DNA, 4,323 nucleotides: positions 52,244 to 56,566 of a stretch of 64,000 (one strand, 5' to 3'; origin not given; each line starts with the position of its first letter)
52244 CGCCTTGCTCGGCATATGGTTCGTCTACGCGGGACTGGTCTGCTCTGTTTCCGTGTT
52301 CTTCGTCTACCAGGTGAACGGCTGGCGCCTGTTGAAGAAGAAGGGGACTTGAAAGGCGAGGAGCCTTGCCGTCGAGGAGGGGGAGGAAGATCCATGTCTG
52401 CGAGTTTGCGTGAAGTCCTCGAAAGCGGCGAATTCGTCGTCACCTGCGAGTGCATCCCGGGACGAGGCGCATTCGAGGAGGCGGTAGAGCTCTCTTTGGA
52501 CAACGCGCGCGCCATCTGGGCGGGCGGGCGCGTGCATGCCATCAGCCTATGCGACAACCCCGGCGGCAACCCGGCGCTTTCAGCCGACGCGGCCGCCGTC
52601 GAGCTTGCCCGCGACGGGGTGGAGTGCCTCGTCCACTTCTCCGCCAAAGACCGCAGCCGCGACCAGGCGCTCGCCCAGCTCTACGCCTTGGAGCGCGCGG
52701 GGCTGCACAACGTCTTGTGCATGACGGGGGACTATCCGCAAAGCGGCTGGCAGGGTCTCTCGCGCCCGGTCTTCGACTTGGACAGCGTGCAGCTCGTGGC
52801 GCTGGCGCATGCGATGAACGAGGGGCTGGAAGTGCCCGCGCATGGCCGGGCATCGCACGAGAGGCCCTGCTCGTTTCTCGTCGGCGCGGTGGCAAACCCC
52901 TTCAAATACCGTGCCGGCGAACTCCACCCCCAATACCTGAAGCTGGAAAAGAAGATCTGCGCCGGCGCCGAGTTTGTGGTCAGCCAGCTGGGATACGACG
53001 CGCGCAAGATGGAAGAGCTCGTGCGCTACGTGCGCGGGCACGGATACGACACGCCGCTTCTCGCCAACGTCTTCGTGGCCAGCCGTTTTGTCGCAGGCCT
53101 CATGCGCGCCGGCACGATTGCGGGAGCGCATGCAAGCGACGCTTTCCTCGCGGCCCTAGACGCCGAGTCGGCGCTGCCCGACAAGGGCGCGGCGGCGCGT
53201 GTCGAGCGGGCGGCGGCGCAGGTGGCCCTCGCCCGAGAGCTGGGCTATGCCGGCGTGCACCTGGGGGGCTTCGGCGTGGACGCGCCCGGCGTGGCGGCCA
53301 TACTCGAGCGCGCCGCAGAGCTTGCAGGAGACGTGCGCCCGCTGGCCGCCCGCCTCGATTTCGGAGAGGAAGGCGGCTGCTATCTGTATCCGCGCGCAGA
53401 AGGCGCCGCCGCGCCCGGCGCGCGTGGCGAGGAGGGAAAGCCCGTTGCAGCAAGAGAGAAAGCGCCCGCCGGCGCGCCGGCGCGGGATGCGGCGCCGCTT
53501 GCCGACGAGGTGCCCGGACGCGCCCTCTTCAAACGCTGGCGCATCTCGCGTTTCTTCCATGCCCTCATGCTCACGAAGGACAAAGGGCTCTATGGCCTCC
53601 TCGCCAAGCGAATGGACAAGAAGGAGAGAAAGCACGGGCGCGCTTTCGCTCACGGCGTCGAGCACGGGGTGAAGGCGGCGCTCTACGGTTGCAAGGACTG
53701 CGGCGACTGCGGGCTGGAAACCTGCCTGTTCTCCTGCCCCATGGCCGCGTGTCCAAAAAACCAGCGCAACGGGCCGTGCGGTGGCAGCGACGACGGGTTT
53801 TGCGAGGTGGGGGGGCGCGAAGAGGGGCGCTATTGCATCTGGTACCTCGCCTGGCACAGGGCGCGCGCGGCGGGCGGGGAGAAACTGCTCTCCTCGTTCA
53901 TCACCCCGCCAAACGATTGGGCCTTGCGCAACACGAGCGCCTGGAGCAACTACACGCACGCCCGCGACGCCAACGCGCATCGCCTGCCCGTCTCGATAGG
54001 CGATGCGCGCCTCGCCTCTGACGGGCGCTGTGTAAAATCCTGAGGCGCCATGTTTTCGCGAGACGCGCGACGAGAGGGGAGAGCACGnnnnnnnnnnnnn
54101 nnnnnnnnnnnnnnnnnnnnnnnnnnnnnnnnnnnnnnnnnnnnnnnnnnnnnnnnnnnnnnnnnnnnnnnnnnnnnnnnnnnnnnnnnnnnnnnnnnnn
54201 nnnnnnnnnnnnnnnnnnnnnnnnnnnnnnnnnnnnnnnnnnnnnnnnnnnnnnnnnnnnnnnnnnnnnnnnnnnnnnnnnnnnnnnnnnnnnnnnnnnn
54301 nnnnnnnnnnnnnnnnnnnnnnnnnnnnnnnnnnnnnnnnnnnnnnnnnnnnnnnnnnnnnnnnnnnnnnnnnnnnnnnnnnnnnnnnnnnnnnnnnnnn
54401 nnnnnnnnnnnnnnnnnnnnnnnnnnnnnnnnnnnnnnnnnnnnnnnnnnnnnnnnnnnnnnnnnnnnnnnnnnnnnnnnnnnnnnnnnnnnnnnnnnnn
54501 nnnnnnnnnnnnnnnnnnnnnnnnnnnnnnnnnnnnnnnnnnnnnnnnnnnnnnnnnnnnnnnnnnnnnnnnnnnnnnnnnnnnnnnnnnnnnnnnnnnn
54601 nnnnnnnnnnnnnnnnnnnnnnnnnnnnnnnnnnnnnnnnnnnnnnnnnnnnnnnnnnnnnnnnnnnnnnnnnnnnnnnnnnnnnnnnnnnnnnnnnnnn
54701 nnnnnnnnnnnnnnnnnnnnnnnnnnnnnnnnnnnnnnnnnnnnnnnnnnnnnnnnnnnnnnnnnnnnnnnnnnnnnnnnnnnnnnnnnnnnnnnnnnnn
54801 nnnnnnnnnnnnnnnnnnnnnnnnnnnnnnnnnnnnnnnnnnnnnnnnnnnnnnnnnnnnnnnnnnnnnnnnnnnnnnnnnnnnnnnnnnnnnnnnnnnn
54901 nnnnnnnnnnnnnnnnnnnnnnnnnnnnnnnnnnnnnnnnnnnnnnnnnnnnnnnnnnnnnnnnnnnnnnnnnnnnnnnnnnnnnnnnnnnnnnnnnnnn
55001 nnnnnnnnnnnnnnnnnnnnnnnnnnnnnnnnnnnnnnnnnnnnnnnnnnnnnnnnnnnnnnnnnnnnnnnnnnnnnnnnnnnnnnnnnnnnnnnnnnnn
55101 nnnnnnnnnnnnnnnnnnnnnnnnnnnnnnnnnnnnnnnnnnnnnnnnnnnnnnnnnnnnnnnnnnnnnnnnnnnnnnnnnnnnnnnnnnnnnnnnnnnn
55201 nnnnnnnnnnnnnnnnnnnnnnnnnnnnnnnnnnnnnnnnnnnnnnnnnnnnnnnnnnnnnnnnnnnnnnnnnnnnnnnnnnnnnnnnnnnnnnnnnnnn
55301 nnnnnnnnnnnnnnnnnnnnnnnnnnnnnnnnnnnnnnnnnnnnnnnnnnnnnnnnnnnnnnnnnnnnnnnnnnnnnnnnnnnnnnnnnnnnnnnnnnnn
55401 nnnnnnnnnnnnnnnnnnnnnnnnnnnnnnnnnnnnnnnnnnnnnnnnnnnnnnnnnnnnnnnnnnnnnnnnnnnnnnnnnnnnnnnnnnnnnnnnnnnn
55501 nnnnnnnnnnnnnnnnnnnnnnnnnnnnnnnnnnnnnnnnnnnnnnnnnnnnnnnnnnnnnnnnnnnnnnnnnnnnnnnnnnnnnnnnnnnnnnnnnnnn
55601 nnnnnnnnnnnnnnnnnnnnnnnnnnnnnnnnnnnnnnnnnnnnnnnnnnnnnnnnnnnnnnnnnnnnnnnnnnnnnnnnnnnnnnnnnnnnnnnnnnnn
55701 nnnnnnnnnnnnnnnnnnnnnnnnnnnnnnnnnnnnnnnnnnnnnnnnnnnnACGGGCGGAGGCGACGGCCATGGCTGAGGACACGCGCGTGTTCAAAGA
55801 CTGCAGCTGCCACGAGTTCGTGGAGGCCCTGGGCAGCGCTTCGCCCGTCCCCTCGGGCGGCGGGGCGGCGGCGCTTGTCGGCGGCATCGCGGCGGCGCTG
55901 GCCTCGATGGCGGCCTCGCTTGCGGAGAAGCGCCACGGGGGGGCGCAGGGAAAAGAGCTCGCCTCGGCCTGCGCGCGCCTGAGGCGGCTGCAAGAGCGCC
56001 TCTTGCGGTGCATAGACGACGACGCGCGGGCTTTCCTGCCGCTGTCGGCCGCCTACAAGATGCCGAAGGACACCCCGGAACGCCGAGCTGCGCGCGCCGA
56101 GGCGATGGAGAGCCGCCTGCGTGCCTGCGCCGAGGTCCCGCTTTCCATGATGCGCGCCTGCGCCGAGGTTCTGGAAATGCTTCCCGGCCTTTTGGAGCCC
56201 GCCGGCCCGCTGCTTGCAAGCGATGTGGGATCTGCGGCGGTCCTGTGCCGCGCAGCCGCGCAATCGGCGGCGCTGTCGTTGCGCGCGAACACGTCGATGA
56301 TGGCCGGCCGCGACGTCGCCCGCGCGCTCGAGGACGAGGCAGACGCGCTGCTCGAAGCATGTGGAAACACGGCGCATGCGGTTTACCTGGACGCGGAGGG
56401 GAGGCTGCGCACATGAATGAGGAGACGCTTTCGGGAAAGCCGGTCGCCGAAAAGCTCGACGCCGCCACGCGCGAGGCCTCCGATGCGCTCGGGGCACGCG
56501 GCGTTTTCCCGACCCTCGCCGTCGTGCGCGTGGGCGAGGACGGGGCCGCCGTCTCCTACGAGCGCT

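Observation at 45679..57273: Ech-type group 4 [NiFe]-hydrogenase operon contiguous with a methyl-branch C1-tetrahydrofolate gene set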

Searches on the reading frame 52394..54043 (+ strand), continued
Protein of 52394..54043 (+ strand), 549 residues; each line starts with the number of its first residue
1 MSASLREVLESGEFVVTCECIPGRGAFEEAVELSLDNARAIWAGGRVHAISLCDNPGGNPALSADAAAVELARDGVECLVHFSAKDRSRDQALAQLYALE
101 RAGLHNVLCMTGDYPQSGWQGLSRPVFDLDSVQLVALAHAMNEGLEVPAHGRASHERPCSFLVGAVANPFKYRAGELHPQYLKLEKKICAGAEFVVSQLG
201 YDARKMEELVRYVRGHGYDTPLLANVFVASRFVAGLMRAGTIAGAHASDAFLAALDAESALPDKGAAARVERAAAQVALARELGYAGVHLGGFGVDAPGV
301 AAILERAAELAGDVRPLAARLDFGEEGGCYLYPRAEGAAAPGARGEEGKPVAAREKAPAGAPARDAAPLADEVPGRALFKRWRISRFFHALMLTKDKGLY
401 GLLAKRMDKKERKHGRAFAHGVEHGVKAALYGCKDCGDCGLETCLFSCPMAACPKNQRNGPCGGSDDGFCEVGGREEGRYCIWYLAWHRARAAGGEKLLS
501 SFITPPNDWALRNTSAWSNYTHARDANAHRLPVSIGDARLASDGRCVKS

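Call 20: find_encoding_contigs(protein=P0039, flank=10000, max_places=2)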
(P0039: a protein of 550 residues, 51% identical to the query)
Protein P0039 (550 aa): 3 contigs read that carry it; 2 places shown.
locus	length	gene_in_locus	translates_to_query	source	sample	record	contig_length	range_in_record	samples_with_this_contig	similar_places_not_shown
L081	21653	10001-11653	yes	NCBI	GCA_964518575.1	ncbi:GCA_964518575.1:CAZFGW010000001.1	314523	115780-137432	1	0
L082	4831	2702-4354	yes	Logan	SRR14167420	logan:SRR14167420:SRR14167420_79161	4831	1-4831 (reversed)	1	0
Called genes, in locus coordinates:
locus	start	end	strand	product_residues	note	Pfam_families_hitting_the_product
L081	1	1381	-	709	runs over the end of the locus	-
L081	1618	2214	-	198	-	PF21176:RecR_HhH, PF02132:RecR_ZnF, PF01751:Toprim, PF13662:Toprim_4, PF21175:RecR_C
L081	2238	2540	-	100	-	PF02575:YbaB_DNA_bd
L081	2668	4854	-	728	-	PF05496:RuvB_N (faint), PF13177:DNA_pol3_delta2, PF00004:AAA, PF13401:AAA_22 (weak), PF22608:DNAX_ATPase_lid, PF21960:RCF1-5-like_lid (faint), PF12169:DNA_pol3_gamma3, PF20964:DnaX_C (weak)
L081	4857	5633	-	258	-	PF09335:VTT_dom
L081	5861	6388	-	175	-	PF10050:DUF2284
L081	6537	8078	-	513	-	PF17651:Raco_middle, PF14574:RACo_C_ter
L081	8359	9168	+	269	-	PF00809:Pterin_bind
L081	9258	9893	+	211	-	PF02607:B12-binding_2, PF02310:B12-binding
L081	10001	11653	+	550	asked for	PF02219:MTHFR, PF12225:DUF5981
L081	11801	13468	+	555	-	PF01268:FTHFS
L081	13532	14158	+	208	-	PF04961:FTCD_C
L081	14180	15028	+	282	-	PF00763:THF_DHG_CYH, PF02882:THF_DHG_CYH_C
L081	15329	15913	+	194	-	PF01227:GTP_cyclohydroI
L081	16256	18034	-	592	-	PF01336:tRNA_anti-codon, PF00152:tRNA-synt_2, PF01409:tRNA-synt_2d (faint), PF02938:GAD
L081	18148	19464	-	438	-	PF13393:tRNA-synt_His, PF00587:tRNA-synt_2b, PF03129:HGTP_anticodon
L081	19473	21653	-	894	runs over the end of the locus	-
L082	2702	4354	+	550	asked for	PF02219:MTHFR, PF12225:DUF5981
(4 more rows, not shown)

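Call 44: find_encoding_contigs(protein=P0243, flank=10000, max_places=3)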
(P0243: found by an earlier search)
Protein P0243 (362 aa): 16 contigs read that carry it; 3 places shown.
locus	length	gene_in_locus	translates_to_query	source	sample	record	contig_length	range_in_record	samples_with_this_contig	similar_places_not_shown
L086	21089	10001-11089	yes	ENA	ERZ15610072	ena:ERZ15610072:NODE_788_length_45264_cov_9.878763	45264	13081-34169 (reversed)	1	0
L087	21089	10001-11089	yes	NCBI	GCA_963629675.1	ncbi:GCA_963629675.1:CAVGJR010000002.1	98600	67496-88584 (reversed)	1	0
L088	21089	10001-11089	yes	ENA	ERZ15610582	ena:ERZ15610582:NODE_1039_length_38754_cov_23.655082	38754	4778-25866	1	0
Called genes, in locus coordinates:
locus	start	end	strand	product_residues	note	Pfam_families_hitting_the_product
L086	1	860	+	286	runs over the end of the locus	-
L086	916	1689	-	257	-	PF00702:Hydrolase, PF12710:HAD, PF13419:HAD_2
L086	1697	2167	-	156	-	PF00885:DMRL_synthase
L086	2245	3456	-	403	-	PF00926:DHBP_synthase, PF00925:GTP_cyclohydro2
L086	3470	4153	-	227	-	PF00677:Lum_binding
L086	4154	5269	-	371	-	PF00383:dCMP_cyt_deam_1, PF14437:MafB19-deam (weak), PF01872:RibD_C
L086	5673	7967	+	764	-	PF00662:Proton_antipo_N, PF00361:Proton_antipo_M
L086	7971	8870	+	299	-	PF00146:NADHdh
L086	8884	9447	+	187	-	PF01058:Oxidored_q6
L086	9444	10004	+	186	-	PF00329:Complex1_30kDa (weak)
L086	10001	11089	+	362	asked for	PF00374:NiFeSe_Hases, PF00346:Complex1_49kDa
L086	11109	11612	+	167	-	PF13534:Fer4_17 (faint), PF12797:Fer4_2 (faint), PF13237:Fer4_10 (weak), PF14697:Fer4_21 (weak), PF12838:Fer4_7, PF13187:Fer4_9, PF00037:Fer4 (weak)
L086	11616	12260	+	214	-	PF01066:CDP-OH_P_transf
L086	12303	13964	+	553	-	PF02219:MTHFR, PF12225:DUF5981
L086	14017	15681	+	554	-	PF01268:FTHFS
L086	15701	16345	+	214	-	PF04961:FTCD_C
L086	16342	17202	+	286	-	PF00763:THF_DHG_CYH, PF02882:THF_DHG_CYH_C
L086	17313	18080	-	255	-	-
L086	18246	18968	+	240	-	PF01569:PAP2, PF14378:PAP2_3, PF14360:PAP2_C (weak)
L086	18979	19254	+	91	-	PF01817:CM_2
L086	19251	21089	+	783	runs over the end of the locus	PF00580:UvrD-helicase, PF13245:AAA_19, PF13604:AAA_30 (faint), PF13361:UvrD_C, PF13538:UvrD_C_2, PF21196:PcrA_UvrD_tudor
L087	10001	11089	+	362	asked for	PF00374:NiFeSe_Hases, PF00346:Complex1_49kDa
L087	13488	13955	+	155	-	PF12225:DUF5981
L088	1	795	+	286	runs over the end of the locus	-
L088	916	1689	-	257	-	PF00702:Hydrolase, PF12710:HAD, PF13419:HAD_2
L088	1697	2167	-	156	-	PF00885:DMRL_synthase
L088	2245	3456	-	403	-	PF00926:DHBP_synthase, PF00925:GTP_cyclohydro2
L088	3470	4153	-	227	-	PF00677:Lum_binding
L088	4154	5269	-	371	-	PF00383:dCMP_cyt_deam_1, PF14437:MafB19-deam (weak), PF01872:RibD_C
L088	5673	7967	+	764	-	PF00662:Proton_antipo_N, PF00361:Proton_antipo_M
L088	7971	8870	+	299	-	PF00146:NADHdh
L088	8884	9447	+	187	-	PF01058:Oxidored_q6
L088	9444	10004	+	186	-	PF00329:Complex1_30kDa (weak)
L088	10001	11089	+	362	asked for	PF00374:NiFeSe_Hases, PF00346:Complex1_49kDa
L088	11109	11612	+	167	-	PF13534:Fer4_17 (faint), PF12797:Fer4_2 (faint), PF13237:Fer4_10 (weak), PF14697:Fer4_21 (weak), PF12838:Fer4_7, PF13187:Fer4_9, PF00037:Fer4 (weak)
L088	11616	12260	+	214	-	PF01066:CDP-OH_P_transf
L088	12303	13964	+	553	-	PF02219:MTHFR, PF12225:DUF5981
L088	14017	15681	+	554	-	PF01268:FTHFS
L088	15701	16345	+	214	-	PF04961:FTCD_C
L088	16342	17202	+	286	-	PF00763:THF_DHG_CYH, PF02882:THF_DHG_CYH_C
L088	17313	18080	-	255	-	-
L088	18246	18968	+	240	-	PF01569:PAP2, PF14378:PAP2_3, PF14360:PAP2_C (weak)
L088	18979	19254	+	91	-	PF01817:CM_2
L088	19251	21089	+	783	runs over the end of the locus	PF00580:UvrD-helicase, PF13245:AAA_19, PF13604:AAA_30 (faint), PF13361:UvrD_C, PF13538:UvrD_C_2, PF21196:PcrA_UvrD_tudor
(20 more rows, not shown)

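Call 51: search_solved_structures(query=window:52394-54043:+, max_evalue=0.01, show_alignments=2)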
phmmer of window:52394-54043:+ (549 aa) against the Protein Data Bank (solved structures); distinct sequences matched with E-value up to 0.01: 6.
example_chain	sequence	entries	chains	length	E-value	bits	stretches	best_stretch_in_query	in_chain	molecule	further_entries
3apt_A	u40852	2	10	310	2.6e-07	32.9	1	66-321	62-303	Methylenetetrahydrofolate reductase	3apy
1v93_A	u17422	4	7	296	5.7e-07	31.8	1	66-307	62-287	5,10-Methylenetetrahydrofolate reductase | Methylenetetrahydrofolate reductase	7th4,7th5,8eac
6fcx_A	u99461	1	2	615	7.4e-06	28.1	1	4-230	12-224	Methylenetetrahydrofolate reductase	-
8qa4_A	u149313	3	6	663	9e-06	27.8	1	4-230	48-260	Methylenetetrahydrofolate reductase (NADPH)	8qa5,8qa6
8uy2_A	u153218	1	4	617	0.0015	20.4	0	70-317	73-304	Methylenetetrahydrofolate reductase-like protein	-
8uy1_D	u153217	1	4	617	0.002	20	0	73-317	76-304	Methylenetetrahydrofolate reductase-like protein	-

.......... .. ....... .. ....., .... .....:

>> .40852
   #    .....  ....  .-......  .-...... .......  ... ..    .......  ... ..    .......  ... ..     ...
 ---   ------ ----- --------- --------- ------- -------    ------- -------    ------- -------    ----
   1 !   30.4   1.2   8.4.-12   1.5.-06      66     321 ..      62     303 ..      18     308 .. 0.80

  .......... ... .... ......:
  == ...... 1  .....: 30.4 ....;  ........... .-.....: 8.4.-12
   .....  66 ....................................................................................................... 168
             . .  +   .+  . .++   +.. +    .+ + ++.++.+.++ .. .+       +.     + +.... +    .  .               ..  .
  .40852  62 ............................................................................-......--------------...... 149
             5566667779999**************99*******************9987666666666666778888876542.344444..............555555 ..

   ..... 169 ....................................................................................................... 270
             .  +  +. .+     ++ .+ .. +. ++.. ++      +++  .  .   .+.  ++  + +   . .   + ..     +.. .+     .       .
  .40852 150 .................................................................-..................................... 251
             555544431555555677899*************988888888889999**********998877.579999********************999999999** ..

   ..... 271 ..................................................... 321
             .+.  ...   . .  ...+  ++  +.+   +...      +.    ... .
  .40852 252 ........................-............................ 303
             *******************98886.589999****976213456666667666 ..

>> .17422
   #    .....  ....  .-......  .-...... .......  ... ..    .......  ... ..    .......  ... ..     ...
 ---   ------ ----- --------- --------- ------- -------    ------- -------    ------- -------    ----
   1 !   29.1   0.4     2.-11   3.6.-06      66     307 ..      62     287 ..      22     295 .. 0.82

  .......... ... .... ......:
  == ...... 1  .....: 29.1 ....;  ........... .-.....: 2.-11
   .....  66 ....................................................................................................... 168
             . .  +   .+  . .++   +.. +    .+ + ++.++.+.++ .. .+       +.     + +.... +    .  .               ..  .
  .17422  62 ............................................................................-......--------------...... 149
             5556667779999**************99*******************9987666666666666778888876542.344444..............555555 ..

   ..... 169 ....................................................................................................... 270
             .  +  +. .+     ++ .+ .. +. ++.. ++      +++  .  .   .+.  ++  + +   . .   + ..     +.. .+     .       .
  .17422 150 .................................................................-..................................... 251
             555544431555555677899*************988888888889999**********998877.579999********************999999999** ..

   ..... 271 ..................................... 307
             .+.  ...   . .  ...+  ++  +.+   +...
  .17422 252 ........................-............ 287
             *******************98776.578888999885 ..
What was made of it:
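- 52394..54043 (+): metF::metV: fused methylene-THF reductase, 549 aa. It has an N-terminal MTHFR TIM barrel, a low-complexity linker (~aa 330-385) and a C-terminal MetV-type Cys-rich domain. No solved MetV-type structure exists (call 51).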

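Call 52: search_protein_families(library=ncbifam, proteins=[window:52394-54043:+], max_evalue=0.001)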
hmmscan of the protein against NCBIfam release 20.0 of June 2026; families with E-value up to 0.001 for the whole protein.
window:52394-54043:+ (549 aa): 3 families
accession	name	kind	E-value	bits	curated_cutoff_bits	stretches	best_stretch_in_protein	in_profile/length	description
NF006396.0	PRK08645.1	equivalog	7.3e-28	97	453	1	4-222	313-519/611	bifunctional homocysteine S-methyltransferase/methylenetetrahydrofolate reductase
TIGR00676.1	fadh2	equivalog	2e-10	40.5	293.7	1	73-290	56-258/275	methylenetetrahydrofolate reductase [NAD(P)H]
TIGR00677.1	fadh2_euk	equivalog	6.7e-09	35.5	310.05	1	62-256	46-225/281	methylenetetrahydrofolate reductase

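Call 58: find_encoding_contigs(protein=P0007, flank=10000, max_places=1)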
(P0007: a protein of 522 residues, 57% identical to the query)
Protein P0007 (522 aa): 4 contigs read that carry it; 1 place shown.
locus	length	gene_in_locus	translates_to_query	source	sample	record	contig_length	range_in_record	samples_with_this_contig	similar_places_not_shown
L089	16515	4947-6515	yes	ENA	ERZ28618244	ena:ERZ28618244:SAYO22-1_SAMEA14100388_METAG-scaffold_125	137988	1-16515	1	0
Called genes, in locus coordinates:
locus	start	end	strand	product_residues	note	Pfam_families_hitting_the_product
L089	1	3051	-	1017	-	?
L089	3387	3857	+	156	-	-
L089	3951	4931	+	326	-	PF00389:2-Hacid_dh, PF02826:2-Hacid_dh_C, PF03446:NAD_binding_2 (weak)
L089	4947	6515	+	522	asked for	PF02219:MTHFR, PF12225:DUF5981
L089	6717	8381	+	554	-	PF01268:FTHFS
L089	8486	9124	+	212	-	PF04961:FTCD_C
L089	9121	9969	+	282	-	PF00763:THF_DHG_CYH, PF02882:THF_DHG_CYH_C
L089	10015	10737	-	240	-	PF01643:Acyl-ACP_TE, PF20791:Acyl-ACP_TE_C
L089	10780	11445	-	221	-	-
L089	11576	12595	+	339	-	-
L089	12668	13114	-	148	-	PF09424:YqeY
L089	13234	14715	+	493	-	PF13240:Zn_Ribbon_1 (weak)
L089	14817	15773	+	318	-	-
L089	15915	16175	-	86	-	-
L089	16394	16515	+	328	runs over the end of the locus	PF00990:GGDEF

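Call 59: find_encoding_contigs(protein=P0006, flank=10000, max_places=1)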
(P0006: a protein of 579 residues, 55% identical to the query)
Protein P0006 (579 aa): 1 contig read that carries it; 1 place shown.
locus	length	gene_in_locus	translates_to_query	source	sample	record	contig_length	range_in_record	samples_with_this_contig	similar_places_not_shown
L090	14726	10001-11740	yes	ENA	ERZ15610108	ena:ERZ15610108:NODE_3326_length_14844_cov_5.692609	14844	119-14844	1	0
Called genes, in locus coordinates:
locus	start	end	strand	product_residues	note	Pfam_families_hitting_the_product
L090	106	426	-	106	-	PF01909:NTP_transf_2 (weak), PF18765:Polbeta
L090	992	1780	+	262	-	PF00557:Peptidase_M24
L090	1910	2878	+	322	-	PF02535:Zip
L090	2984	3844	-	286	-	PF00106:adh_short, PF13561:adh_short_C2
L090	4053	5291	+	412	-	PF00501:AMP-binding, PF14535:AMP-binding_C_2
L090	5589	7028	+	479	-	PF02127:Peptidase_M18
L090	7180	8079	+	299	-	-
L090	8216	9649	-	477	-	PF16403:Bact_surface_Ig-like, PF01522:Polysacc_deac_1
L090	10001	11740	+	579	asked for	PF02219:MTHFR, PF12225:DUF5981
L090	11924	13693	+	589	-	PF01268:FTHFS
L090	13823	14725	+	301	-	?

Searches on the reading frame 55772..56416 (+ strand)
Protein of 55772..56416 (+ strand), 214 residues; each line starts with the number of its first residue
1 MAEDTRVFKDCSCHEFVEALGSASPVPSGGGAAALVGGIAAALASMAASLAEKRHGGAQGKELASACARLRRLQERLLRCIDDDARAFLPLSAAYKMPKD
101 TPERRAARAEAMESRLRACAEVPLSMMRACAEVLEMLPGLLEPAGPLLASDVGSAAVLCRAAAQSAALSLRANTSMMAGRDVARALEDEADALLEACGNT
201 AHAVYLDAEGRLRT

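Call 3: search_protein_families(library=pfam, proteins=[window:55772-56416:+])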
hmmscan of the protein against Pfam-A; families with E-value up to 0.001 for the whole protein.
window:55772-56416:+ (214 aa): 1 family
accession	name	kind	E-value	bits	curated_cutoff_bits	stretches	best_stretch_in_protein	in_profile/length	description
PF04961.17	FTCD_C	-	5.5e-48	163.5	24.5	1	12-191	1-181/182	Formiminotransferase-cyclodeaminase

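Call 4: search_protein_families(library=ncbifam, proteins=[window:55772-56416:+])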
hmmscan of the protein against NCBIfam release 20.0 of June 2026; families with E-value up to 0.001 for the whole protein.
window:55772-56416:+ (214 aa): 1 family
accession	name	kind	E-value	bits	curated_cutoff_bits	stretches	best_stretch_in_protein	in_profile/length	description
NF045657.1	MthfCyhylaseFchA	equivalog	1.3e-36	126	275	1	8-206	2-201/207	methenyltetrahydrofolate cyclohydrolase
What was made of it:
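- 55772..56416 (+): fchA: methenyl-THF cyclohydrolase (FTCD_C family). NCBIfam FchA scores 126 bits, below the cut-off of 275 (calls 3, 4).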
